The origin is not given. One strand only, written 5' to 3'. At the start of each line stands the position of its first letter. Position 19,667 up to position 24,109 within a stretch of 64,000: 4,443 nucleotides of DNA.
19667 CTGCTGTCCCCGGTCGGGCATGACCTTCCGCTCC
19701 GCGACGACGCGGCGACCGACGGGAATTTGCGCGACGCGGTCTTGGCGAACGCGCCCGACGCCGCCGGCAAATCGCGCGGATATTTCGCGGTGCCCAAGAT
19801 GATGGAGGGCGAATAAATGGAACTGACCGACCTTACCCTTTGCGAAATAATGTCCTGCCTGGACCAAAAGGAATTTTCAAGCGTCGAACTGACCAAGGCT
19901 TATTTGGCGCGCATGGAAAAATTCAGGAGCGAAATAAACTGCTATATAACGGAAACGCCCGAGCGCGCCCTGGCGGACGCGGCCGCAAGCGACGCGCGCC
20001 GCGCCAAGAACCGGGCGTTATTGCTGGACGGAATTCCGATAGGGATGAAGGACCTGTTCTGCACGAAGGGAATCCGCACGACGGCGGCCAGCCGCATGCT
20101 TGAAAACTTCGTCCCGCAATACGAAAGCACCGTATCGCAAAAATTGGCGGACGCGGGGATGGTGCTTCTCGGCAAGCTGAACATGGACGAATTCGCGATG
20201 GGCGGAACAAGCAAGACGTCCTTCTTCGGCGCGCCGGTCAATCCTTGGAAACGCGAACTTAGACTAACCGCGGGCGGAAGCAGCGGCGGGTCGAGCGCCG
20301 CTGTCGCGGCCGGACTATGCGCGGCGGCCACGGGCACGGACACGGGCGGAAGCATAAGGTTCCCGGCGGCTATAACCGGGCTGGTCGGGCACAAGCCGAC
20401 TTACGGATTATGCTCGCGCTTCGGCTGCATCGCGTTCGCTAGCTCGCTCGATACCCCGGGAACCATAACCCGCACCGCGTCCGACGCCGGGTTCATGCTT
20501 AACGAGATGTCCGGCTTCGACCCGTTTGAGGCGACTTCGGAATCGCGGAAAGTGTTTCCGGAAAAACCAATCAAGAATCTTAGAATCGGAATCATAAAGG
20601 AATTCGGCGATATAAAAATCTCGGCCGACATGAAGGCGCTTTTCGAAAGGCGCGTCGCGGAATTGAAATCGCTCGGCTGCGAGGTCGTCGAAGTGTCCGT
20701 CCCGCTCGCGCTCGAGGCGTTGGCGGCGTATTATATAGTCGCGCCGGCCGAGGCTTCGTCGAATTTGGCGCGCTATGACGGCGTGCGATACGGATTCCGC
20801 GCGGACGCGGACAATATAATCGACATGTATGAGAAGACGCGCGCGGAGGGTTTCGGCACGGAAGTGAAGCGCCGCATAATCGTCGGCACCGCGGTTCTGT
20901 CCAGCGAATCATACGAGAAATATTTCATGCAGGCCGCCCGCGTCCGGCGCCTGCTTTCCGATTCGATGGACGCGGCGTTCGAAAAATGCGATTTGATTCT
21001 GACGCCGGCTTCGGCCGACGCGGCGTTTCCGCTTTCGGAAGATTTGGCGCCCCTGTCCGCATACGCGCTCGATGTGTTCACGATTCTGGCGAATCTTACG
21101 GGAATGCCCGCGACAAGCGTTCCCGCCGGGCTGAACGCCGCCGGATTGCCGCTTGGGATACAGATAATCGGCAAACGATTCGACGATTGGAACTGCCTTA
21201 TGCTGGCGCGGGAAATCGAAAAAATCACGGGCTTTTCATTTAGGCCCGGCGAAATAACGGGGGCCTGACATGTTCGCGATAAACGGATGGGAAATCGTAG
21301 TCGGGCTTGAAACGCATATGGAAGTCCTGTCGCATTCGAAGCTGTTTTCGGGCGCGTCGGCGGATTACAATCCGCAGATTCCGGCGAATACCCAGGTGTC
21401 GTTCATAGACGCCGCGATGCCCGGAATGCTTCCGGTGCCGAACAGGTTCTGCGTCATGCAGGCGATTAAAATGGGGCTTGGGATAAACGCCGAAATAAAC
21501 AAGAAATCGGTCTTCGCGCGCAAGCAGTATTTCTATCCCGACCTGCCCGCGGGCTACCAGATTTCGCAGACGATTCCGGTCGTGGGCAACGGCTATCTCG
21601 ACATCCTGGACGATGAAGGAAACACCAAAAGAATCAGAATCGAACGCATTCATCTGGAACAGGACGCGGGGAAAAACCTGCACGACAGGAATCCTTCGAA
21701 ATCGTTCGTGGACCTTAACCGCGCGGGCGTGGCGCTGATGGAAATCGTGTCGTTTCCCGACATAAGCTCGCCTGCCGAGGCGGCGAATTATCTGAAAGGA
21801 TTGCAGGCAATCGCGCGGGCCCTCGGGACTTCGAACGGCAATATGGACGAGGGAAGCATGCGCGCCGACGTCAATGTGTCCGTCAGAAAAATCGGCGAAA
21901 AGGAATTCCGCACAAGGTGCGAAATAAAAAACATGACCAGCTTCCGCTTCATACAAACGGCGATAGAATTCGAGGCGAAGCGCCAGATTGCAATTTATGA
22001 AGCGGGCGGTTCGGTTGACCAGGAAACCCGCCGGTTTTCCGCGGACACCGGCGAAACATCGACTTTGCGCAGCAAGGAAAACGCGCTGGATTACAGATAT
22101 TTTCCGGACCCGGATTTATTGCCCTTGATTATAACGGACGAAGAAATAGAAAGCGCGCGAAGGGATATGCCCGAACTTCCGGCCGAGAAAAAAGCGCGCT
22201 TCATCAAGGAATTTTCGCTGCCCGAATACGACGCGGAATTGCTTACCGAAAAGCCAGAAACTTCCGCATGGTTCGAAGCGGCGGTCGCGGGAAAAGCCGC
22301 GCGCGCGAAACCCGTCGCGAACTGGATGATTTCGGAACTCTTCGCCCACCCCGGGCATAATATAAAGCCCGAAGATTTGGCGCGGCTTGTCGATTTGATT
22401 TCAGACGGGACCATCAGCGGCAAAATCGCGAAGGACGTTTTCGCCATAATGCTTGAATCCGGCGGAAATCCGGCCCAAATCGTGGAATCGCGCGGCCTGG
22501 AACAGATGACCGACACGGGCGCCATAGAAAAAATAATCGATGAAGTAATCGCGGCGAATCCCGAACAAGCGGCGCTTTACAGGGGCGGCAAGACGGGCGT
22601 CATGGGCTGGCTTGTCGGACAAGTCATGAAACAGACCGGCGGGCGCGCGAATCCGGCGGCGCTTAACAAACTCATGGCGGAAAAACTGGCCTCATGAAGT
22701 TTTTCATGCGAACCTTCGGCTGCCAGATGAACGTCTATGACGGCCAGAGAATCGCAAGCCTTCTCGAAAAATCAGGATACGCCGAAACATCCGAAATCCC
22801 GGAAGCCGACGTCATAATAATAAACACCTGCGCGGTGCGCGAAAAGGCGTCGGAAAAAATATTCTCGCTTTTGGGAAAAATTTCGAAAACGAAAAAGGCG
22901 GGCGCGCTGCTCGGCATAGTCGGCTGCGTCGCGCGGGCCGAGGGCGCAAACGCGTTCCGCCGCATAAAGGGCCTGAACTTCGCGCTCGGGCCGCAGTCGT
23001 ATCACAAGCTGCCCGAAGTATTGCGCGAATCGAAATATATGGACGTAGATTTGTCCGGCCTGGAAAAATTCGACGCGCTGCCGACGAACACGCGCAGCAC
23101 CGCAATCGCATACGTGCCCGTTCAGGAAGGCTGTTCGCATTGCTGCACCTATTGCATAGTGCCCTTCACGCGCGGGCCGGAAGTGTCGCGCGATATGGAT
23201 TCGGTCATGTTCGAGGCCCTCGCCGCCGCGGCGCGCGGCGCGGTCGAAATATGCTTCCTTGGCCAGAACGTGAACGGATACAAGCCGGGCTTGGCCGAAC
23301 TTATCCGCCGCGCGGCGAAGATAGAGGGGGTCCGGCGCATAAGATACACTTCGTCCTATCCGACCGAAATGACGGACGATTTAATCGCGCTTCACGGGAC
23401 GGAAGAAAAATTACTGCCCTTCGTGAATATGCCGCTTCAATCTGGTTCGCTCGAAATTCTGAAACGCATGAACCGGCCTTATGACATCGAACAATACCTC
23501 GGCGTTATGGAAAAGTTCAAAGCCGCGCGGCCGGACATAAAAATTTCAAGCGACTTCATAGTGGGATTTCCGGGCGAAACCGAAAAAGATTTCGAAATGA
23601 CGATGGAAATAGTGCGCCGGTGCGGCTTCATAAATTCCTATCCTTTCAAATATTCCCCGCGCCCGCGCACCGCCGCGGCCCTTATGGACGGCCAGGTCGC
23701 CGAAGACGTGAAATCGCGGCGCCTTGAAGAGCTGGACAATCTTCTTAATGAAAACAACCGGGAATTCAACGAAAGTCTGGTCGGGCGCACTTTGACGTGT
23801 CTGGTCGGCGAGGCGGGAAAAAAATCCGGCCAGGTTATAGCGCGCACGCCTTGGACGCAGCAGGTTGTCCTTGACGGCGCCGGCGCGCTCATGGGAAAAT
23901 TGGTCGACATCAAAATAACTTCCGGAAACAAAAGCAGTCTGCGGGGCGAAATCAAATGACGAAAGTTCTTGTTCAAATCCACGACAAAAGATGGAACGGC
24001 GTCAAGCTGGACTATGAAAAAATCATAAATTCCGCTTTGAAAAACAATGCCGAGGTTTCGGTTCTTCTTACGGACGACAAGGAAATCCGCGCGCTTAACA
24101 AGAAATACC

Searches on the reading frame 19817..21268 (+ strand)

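Call 8: search_protein_families(library=pfam, proteins=[window:19817-21268:+], max_evalue=0.001)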
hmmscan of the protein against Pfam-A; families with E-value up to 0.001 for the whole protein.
window:19817-21268:+ (483 aa): 1 family
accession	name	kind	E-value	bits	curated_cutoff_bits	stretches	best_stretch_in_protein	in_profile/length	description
PF01425.27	Amidase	-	1.7e-138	462.9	27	1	24-461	1-445/445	Amidase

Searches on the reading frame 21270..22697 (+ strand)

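Call 8: search_protein_families(library=pfam, proteins=[window:21270-22697:+], max_evalue=0.001)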
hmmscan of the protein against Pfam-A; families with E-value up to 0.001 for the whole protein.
window:21270-22697:+ (475 aa): 2 families
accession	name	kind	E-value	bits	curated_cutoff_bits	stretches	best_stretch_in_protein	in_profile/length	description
PF02934.20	GatB_N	-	6.1e-109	363.9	23.4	1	9-294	1-277/277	GatB/GatE catalytic domain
PF02637.23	GatB_Yqey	-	4.2e-45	153.7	27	1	334-473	2-148/148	GatB domain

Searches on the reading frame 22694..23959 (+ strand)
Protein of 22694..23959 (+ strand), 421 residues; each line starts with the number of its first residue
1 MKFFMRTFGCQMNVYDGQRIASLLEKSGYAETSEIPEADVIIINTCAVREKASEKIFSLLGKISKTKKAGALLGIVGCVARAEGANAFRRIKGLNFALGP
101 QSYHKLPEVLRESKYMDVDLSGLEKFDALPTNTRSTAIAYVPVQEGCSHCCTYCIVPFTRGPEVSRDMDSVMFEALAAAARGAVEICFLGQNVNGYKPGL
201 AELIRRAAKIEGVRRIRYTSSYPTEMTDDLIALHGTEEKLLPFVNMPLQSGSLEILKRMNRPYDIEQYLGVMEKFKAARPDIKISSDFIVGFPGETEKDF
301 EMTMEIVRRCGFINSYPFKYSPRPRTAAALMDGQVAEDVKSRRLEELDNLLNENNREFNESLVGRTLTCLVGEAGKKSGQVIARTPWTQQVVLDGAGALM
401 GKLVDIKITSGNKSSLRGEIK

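Call 8: search_protein_families(library=pfam, proteins=[window:22694-23959:+], max_evalue=0.001)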
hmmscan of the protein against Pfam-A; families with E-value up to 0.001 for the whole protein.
window:22694-23959:+ (421 aa): 3 families
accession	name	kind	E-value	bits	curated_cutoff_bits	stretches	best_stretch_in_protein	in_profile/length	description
PF00919.26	UPF0004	-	1.1e-26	93.2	27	1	2-98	1-97/98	Uncharacterized protein family UPF0004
PF04055.27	Radical_SAM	-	7e-26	91.8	29.5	1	142-305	2-164/166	Radical SAM superfamily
PF01938.26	TRAM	-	7.6e-09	35.7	21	1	361-420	2-60/61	TRAM domain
